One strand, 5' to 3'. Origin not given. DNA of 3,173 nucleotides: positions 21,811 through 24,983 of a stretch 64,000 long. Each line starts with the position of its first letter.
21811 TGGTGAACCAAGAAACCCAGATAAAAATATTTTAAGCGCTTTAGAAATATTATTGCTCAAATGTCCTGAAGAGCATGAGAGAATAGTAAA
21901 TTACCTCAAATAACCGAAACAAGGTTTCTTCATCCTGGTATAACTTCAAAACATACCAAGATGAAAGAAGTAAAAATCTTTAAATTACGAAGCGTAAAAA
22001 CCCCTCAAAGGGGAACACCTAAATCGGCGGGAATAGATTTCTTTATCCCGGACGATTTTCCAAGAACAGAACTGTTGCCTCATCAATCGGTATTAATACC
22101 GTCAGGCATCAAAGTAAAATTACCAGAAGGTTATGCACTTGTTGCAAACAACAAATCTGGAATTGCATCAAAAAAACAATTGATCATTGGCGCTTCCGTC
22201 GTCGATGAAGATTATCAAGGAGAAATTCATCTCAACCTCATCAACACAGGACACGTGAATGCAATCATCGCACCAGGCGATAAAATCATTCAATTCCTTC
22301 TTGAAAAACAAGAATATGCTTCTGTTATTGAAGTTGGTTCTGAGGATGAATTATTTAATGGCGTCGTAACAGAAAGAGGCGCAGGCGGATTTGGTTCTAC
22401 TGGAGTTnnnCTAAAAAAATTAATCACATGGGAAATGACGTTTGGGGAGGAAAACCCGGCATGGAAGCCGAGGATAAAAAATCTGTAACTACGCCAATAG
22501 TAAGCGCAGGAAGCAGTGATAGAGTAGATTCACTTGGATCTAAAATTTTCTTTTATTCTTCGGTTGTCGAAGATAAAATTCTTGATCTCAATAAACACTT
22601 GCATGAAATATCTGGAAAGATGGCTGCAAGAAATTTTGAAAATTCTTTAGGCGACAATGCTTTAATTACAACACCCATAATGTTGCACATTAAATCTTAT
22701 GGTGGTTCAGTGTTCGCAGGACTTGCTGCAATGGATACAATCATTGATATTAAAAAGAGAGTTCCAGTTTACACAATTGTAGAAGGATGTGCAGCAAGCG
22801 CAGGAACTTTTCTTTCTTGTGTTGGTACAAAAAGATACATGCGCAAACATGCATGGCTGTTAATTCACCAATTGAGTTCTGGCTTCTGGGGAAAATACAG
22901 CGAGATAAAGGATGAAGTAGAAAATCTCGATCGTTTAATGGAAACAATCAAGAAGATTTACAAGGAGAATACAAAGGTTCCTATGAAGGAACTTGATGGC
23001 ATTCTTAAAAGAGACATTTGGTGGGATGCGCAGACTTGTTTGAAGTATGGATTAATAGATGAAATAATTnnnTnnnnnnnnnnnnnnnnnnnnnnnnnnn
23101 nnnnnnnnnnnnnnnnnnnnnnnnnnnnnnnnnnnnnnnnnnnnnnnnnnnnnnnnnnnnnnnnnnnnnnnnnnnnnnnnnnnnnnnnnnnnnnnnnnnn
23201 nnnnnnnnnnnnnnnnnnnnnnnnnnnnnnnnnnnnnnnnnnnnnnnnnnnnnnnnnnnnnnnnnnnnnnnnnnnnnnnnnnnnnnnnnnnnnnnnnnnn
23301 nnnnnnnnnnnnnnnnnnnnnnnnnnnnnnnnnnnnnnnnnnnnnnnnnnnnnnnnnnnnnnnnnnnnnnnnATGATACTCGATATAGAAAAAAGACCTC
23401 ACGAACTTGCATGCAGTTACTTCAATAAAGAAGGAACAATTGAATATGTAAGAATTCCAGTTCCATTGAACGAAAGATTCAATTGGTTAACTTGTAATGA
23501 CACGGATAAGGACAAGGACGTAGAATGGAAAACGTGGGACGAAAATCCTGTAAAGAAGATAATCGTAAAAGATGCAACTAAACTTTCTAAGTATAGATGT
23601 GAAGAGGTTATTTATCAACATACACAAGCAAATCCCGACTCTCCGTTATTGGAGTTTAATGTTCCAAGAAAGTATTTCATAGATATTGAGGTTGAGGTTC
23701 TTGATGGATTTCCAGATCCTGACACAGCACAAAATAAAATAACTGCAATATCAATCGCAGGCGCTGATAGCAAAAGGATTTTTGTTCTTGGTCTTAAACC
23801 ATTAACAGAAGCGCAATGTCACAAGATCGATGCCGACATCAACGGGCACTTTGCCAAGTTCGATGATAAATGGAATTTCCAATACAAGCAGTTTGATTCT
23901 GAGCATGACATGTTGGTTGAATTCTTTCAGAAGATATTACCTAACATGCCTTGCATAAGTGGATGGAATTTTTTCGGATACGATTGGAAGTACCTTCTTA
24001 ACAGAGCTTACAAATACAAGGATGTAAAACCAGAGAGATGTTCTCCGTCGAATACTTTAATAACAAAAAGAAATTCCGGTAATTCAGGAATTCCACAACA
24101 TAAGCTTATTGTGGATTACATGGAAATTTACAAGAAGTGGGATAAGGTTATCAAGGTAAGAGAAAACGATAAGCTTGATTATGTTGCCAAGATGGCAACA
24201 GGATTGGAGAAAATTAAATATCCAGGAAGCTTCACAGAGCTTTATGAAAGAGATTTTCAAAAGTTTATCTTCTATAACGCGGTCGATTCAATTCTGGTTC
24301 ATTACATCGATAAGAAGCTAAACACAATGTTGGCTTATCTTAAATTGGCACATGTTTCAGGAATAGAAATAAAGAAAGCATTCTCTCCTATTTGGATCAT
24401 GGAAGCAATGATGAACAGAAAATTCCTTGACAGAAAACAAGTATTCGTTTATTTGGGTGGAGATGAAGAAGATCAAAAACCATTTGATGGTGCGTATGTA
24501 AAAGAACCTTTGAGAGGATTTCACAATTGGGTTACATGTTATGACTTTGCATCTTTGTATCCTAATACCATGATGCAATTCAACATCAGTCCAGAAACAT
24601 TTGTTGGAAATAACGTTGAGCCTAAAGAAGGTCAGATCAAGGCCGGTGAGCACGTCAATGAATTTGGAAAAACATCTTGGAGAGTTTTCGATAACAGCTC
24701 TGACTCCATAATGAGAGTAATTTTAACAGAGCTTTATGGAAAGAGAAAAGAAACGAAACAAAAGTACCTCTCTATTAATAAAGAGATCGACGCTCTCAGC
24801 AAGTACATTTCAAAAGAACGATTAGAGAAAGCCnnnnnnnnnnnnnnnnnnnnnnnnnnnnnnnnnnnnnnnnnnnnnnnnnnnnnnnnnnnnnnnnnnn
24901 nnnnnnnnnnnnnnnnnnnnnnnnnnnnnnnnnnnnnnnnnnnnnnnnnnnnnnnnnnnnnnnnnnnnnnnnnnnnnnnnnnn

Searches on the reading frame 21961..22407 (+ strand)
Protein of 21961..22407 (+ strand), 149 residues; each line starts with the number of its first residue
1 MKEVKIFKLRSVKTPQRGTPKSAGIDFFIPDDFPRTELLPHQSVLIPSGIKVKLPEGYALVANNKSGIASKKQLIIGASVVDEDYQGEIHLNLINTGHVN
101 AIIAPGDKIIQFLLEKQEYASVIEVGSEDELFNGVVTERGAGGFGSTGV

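Call 88: search_protein_families(library=pfam, proteins=[window:21961-22407:+], max_evalue=0.001)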
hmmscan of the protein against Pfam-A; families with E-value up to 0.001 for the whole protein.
window:21961-22407:+ (149 aa): 2 families
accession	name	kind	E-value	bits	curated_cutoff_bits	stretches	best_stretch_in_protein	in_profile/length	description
PF00692.24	dUTPase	-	1e-17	64.6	22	1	12-148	3-129/129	dUTPase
PF22769.1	DCD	-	1.4e-05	25.6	27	1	36-116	71-152/153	dCTP deaminase-like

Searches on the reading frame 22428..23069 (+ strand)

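Call 68: search_protein_families(library=phrogs, proteins=[window:22428-23069:+], max_evalue=0.001)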
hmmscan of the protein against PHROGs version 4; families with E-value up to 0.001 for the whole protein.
window:22428-23069:+ (214 aa): 12 families
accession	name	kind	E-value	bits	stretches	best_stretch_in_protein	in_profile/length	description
phrog_94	-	head and packaging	1.2e-43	151.5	1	39-214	82-250/622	head maturation protease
phrog_2976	-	head and packaging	9e-30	105.6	1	63-213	34-181/394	head maturation protease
phrog_133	-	head and packaging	9.1e-26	91.7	1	67-214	35-179/668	head maturation protease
phrog_3348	-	unknown function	1.7e-17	64.8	1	66-213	52-197/386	-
phrog_1684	-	head and packaging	3.9e-17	63.7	1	82-212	73-201/284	head maturation protease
phrog_53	-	head and packaging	5.9e-14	53.1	1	84-213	120-278/583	head maturation protease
phrog_1827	-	other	1.7e-12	48.1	1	84-198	55-167/202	ATP-dependent protease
phrog_23753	-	head and packaging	2.4e-10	41.5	1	84-213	44-171/298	head maturation protease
phrog_26628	-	head and packaging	3.7e-06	27.5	1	32-211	25-195/290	head maturation protease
phrog_13984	-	unknown function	1.3e-05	26.4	1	72-143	55-120/123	-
phrog_5410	-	other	0.00037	20.8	1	85-180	59-153/323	ATP-dependent protease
phrog_11747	-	unknown function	0.00052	20.3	1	37-144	20-124/290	-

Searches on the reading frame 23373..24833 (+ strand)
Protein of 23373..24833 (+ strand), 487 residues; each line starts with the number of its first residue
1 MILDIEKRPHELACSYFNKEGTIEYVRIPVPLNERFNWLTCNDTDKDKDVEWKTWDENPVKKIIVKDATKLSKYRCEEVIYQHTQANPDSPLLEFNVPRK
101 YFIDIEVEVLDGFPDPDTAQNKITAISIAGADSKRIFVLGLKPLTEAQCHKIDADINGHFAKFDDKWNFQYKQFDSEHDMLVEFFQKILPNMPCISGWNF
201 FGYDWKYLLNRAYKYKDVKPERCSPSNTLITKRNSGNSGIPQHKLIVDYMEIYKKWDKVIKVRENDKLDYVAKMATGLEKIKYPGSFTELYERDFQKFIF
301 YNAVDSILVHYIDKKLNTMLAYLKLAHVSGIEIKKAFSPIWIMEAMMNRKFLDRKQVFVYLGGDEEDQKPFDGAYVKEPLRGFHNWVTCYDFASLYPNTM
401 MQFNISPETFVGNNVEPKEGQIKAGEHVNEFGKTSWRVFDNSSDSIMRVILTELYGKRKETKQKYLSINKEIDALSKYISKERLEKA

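Call 10: search_protein_families(library=phrogs, proteins=[window:23373-24833:+], max_evalue=0.001)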
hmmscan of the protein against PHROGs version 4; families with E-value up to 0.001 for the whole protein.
window:23373-24833:+ (487 aa): 3 families
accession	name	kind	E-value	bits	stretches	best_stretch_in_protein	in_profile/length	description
phrog_262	-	DNA, RNA and nucleotide metabolism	2.8e-79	268.2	1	74-486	92-504/856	DNA polymerase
phrog_2062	-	DNA, RNA and nucleotide metabolism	1.4e-78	265.7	1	2-481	5-498/502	DNA polymerase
phrog_3011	-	DNA, RNA and nucleotide metabolism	1.5e-12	48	2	97-214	143-264/576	DNA polymerase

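Call 43: search_dna_similar(query=window:23373-24833:+, collection=phages, mode=protein, max_rows=15)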
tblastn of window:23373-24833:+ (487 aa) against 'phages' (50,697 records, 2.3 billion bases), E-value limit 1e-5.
Records with a match: 2668; places in all: 2668; records where one place covers at least 80% of the query: 60.
Best place of each record, by identity: <60% 2668.
By first word of the organism name: Escherichia 674; Synechococcus 377; Klebsiella 331; Salmonella 196; Vibrio 136; Aeromonas 92; Shigella 89; Acinetobacter 71; Cyanophage 61; Enterobacter 59; and 68 more.
By host as written in the record: - 467; Escherichia coli 281; Klebsiella pneumoniae 115; Synechococcus 107; Synechococcus sp. 38; Escherichia coli O157:H7 38; Aeromonas salmonicida 38; Salmonella enterica 30; and 584 more.
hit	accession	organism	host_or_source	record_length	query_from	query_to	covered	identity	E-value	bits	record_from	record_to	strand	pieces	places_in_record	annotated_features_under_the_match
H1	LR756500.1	uncultured phage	metagenomic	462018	1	483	99%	38.0%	9e-96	323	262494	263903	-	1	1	record has no annotation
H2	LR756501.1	uncultured phage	metagenomic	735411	1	478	98%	34.7%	1e-82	284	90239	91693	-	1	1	record has no annotation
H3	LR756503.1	uncultured phage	metagenomic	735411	1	478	98%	34.7%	1e-82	284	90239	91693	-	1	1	record has no annotation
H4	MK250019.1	Prevotella phage Lak-A2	Prevotella sp.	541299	11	487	98%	32.8%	1e-65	235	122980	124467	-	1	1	record has no annotation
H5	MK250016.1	Prevotella phage Lak-A1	Prevotella sp.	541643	11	487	98%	32.8%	1e-65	235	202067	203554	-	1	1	record has no annotation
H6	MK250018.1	Prevotella phage Lak-A1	Prevotella sp.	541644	11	487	98%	32.8%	1e-65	235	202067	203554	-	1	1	record has no annotation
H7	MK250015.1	Prevotella phage Lak-A1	Prevotella sp.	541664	11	487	98%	32.8%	1e-65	235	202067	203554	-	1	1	record has no annotation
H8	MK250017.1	Prevotella phage Lak-A1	Prevotella sp.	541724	11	487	98%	32.8%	1e-65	235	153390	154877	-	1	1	record has no annotation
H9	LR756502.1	uncultured phage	metagenomic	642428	12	485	97%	32.9%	3e-78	272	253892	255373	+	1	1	record has no annotation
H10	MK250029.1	Prevotella phage Lak-C1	Prevotella sp.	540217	11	483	97%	32.8%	6e-67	239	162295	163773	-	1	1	record has no annotation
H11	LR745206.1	uncultured phage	metagenomic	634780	10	485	98%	32.0%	2e-77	269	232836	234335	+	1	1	record has no annotation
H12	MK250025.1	Prevotella phage Lak-B6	Prevotella sp.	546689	11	483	97%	31.5%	2e-65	234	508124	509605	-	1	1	record has no annotation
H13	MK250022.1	Prevotella phage Lak-B3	Prevotella sp.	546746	11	483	97%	31.5%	2e-65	234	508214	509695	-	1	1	record has no annotation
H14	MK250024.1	Prevotella phage Lak-B5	Prevotella sp.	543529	11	483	97%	31.5%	4e-65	234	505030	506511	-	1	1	record has no annotation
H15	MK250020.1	Prevotella phage Lak-B1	Prevotella sp.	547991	11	483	97%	31.5%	4e-65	234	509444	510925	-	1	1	record has no annotation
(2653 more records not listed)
